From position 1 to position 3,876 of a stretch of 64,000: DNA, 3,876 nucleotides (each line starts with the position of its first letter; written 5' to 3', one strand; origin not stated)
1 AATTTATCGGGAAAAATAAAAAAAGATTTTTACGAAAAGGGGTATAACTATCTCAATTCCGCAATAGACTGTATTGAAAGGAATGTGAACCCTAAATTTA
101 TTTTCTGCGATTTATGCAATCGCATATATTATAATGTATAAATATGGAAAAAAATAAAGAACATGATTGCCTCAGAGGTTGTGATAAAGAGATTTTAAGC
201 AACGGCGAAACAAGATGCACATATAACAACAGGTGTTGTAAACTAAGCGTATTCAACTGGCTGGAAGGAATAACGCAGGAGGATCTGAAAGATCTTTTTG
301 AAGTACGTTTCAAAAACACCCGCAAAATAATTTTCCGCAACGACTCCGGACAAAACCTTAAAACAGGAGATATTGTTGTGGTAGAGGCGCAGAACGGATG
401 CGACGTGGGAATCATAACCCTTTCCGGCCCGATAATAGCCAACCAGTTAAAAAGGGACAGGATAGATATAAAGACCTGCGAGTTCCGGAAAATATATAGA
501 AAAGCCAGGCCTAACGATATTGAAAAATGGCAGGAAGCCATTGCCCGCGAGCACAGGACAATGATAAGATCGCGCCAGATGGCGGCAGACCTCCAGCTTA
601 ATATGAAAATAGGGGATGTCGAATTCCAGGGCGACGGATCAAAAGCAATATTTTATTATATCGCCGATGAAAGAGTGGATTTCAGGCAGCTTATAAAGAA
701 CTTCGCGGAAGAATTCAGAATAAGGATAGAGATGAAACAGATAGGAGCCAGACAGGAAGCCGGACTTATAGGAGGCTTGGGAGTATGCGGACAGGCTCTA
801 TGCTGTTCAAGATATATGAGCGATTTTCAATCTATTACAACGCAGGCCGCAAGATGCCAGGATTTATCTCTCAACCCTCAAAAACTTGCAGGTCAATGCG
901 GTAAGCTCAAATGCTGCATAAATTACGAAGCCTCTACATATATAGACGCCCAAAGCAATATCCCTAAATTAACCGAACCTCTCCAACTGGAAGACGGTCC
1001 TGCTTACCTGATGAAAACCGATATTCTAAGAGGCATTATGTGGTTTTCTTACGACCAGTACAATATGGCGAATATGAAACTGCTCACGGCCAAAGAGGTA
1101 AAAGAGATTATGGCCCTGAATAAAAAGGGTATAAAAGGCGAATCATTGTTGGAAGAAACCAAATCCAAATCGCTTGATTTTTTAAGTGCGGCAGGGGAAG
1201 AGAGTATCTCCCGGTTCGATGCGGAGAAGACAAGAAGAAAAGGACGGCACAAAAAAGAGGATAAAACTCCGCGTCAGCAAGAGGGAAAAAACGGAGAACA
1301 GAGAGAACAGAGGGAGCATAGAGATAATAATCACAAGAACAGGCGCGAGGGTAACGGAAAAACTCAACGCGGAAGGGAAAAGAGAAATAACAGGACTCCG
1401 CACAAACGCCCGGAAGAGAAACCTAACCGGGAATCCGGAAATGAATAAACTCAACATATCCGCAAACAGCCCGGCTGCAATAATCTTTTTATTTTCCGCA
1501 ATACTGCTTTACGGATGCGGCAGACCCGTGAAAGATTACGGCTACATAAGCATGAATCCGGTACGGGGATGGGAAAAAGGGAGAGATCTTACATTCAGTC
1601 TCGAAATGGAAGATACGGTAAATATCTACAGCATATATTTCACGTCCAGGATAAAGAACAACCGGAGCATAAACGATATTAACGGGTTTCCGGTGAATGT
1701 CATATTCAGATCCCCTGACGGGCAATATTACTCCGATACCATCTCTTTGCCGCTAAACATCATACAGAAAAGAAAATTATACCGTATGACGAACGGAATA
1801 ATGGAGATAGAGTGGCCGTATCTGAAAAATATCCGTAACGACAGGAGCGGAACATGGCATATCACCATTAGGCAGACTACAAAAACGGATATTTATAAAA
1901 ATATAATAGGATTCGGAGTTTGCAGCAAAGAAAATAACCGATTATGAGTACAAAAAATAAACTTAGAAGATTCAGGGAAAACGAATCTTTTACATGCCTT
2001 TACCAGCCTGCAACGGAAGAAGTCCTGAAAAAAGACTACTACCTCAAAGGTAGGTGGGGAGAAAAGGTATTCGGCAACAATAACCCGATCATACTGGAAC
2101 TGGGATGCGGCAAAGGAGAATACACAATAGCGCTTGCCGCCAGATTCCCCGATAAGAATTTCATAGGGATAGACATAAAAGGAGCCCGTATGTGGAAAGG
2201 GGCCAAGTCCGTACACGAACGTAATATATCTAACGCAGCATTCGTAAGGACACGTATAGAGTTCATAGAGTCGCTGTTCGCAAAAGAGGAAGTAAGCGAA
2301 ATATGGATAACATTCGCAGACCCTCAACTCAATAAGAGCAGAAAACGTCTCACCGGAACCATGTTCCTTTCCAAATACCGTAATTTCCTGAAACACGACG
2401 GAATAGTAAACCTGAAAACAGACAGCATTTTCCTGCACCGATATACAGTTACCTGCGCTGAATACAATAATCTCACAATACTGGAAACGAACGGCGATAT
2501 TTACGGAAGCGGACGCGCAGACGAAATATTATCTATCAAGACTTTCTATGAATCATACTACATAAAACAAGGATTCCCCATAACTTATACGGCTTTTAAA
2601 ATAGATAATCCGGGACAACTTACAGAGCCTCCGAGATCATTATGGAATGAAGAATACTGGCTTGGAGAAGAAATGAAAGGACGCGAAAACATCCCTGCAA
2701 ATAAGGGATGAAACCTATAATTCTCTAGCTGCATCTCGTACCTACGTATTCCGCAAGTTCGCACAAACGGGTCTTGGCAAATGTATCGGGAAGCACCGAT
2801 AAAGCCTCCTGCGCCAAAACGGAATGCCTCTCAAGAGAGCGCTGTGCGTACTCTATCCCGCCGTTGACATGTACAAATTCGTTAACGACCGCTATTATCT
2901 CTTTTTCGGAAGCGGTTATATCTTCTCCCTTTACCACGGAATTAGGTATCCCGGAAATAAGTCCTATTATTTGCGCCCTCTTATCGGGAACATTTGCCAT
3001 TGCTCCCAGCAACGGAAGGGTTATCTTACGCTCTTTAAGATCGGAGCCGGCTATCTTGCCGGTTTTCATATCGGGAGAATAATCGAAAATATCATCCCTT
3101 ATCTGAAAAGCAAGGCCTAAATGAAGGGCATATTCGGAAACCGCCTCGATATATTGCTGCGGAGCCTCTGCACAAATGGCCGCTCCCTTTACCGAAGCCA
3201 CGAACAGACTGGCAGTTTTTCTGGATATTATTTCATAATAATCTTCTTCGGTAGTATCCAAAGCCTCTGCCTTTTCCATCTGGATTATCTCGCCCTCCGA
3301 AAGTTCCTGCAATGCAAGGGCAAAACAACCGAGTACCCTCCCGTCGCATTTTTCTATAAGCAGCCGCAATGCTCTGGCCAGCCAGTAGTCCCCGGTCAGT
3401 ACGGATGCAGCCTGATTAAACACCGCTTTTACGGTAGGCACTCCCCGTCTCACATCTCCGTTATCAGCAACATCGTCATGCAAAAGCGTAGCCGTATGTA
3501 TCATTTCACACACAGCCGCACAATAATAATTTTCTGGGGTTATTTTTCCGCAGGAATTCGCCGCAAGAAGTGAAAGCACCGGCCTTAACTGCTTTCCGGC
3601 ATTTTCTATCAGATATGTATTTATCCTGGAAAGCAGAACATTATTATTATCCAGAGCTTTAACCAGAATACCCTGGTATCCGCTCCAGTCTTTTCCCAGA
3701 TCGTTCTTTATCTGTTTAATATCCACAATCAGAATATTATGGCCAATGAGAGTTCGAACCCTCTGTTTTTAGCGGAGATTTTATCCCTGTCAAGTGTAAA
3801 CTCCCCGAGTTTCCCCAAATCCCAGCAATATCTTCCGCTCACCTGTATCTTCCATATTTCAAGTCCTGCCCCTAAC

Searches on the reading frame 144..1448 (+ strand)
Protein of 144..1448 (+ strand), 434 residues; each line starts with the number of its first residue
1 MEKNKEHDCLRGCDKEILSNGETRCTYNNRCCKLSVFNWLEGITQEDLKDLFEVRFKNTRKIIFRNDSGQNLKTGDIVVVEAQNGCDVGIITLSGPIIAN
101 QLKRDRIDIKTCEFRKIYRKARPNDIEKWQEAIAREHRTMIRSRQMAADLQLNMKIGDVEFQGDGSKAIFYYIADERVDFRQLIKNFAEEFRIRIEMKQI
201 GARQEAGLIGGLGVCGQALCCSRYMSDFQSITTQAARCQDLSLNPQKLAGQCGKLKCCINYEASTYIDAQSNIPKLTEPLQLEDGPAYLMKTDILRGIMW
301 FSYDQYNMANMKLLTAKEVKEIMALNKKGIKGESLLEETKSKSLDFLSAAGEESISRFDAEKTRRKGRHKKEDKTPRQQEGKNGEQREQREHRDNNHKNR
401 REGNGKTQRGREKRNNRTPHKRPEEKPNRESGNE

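Call 78: search_protein_families(library=pfam, proteins=[window:144-1448:+])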
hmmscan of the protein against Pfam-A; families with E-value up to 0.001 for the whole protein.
window:144-1448:+ (434 aa): 1 family
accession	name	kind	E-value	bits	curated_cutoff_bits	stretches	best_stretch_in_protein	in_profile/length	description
PF04468.17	PSP1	-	1.2e-30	106.1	27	1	116-200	2-86/86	PSP1 C-terminal conserved region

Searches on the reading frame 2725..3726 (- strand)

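Call 78: search_protein_families(library=pfam, proteins=[window:2725-3726:-])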
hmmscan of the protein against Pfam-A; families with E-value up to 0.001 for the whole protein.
window:2725-3726:- (333 aa): 1 family
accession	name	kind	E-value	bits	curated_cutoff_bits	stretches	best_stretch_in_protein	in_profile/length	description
PF00348.22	polyprenyl_synt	-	2e-63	214.4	27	1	31-257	3-234/251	Polyprenyl synthetase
